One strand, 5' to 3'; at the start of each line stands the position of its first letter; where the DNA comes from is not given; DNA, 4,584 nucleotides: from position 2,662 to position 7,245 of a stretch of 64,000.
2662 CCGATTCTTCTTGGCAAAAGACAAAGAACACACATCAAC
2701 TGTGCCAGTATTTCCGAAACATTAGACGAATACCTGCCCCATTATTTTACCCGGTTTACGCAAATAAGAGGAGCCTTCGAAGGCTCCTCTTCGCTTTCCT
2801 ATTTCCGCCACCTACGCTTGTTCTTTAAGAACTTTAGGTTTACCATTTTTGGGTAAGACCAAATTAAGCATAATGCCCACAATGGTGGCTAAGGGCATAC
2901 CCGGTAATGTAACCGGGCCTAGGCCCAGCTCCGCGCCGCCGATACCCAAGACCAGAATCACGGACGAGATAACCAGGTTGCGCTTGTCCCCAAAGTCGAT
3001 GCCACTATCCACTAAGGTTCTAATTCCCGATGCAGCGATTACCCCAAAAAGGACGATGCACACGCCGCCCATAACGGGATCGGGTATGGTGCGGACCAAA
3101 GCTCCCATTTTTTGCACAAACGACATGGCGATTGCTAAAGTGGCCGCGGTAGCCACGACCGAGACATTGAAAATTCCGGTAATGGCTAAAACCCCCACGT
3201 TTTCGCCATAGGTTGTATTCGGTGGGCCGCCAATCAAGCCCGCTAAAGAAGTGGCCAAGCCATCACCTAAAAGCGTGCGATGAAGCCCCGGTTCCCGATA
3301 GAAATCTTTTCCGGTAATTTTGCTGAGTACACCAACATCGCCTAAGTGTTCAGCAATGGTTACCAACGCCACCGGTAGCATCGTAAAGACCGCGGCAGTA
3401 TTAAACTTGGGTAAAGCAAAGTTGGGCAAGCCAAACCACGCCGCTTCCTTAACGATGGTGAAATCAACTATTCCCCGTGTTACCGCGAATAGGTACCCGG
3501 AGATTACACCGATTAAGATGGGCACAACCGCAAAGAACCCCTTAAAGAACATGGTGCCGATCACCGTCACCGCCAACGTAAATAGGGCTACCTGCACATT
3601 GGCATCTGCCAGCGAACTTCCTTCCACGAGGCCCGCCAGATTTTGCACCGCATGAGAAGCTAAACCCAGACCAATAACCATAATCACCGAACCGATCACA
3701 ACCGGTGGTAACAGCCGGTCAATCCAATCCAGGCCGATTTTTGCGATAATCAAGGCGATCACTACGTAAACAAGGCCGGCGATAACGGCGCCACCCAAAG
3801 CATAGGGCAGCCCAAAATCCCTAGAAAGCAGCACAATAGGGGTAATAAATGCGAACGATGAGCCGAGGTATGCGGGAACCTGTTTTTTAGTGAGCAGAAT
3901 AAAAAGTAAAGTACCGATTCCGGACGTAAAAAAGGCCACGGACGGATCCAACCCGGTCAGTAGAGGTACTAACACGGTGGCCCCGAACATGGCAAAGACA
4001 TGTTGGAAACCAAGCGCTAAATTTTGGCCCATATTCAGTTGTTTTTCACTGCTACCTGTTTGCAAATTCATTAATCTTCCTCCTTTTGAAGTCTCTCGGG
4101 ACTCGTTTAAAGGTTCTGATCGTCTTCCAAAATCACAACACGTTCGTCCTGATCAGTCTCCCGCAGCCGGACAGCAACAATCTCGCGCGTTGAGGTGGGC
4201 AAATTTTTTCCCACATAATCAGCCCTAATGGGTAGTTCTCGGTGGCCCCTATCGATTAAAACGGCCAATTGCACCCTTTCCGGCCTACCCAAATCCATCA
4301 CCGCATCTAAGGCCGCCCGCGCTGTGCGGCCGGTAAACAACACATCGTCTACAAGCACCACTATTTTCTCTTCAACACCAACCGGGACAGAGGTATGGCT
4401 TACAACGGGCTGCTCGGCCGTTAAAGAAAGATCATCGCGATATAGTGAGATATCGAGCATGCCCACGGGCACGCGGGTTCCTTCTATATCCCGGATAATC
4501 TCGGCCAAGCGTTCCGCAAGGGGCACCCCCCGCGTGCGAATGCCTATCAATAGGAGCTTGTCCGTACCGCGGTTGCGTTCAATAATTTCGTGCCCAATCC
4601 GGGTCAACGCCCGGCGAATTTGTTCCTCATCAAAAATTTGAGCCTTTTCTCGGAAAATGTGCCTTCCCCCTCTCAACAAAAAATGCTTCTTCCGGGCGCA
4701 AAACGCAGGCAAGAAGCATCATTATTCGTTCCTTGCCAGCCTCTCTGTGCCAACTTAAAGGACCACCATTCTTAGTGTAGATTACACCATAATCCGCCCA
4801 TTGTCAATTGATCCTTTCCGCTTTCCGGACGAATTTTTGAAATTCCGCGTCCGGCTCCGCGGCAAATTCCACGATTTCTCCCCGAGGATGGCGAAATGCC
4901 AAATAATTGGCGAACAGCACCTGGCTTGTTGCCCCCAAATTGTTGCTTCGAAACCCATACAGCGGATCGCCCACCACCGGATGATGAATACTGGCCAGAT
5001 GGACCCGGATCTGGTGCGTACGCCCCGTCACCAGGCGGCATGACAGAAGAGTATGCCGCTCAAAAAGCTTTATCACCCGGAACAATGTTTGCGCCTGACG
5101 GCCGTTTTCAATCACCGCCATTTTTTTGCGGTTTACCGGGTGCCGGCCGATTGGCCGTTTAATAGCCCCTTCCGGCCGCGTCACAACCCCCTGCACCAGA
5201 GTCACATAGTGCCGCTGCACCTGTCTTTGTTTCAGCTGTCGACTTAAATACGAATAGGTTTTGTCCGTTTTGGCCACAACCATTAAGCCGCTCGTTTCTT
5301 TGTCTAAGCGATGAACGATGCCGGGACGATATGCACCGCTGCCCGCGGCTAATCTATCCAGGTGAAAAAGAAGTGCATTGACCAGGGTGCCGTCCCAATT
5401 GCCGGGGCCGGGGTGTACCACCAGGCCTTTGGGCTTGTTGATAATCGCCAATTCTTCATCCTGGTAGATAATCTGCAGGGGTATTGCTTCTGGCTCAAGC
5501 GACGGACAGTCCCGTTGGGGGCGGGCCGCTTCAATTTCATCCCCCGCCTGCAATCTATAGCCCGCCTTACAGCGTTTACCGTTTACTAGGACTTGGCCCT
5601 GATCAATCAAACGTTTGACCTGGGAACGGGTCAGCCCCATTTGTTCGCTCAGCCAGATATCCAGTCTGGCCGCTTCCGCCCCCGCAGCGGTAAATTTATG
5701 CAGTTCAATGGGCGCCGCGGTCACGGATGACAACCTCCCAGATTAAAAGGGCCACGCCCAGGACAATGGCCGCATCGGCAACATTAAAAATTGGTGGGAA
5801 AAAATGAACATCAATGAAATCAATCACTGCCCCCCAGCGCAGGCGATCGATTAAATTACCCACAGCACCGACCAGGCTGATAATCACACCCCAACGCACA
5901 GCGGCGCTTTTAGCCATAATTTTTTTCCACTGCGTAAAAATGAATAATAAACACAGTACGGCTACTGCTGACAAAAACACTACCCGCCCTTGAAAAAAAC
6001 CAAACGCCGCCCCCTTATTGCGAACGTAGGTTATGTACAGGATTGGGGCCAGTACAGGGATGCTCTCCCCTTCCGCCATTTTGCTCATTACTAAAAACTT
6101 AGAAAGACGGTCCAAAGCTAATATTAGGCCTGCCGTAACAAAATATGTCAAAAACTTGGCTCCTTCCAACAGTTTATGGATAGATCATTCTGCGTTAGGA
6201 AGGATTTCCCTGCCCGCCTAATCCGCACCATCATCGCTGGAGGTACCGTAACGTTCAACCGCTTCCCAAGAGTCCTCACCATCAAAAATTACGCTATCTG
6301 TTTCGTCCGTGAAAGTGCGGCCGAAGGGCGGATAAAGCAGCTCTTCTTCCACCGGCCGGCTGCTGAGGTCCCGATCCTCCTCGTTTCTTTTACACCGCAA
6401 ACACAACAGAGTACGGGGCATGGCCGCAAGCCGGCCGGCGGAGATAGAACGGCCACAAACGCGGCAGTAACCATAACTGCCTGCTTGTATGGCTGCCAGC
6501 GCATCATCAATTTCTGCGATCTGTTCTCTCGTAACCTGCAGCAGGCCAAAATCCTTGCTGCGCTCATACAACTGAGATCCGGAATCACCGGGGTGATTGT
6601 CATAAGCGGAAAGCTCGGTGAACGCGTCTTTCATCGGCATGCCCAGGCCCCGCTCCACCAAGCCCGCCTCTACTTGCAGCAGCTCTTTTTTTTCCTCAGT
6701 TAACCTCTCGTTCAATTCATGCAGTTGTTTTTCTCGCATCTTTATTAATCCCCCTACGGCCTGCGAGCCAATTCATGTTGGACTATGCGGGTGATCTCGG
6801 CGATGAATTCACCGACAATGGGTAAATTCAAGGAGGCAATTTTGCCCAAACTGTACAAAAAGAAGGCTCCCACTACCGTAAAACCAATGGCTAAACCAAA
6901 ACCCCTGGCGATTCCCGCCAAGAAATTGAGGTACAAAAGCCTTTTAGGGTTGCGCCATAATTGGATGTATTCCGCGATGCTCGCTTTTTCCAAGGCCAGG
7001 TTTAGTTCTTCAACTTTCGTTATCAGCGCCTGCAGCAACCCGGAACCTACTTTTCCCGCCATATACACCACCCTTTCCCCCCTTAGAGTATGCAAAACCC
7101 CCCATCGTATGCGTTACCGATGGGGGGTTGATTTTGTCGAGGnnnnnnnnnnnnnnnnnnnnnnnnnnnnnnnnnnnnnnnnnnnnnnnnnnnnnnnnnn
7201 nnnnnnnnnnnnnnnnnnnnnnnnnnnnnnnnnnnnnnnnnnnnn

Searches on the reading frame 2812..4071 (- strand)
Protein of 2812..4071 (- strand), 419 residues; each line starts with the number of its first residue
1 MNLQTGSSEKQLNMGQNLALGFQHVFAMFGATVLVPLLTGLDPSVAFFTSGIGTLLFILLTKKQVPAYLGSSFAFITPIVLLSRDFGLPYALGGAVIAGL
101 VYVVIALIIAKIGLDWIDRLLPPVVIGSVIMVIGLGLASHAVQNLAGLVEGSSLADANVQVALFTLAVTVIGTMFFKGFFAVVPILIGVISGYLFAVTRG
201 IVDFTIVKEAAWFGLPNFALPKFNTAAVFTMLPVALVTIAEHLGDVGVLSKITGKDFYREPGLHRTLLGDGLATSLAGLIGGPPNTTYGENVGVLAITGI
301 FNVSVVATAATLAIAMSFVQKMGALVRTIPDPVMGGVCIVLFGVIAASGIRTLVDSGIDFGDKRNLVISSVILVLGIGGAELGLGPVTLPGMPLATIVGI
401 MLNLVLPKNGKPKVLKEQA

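Call 50: search_protein_families(library=pfam, proteins=[window:2812-4071:-], max_evalue=0.00001)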
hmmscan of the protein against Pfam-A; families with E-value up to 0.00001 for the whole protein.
window:2812-4071:- (419 aa): 1 family
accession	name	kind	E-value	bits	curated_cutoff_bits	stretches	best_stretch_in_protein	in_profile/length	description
PF00860.26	Xan_ur_permease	-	1.9e-104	349.9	27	1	16-380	2-384/389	Permease family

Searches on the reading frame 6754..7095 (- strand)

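Call 41: search_protein_families(library=pfam, proteins=[window:6754-7095:-], max_evalue=0.001)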
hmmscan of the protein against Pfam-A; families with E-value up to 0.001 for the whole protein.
window:6754-7095:- (113 aa): 1 family
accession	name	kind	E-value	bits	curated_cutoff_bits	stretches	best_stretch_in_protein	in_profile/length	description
PF18910.5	DUF5665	-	6.2e-22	77.9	27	1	49-106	1-56/56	Domain of unknown function (DUF5665)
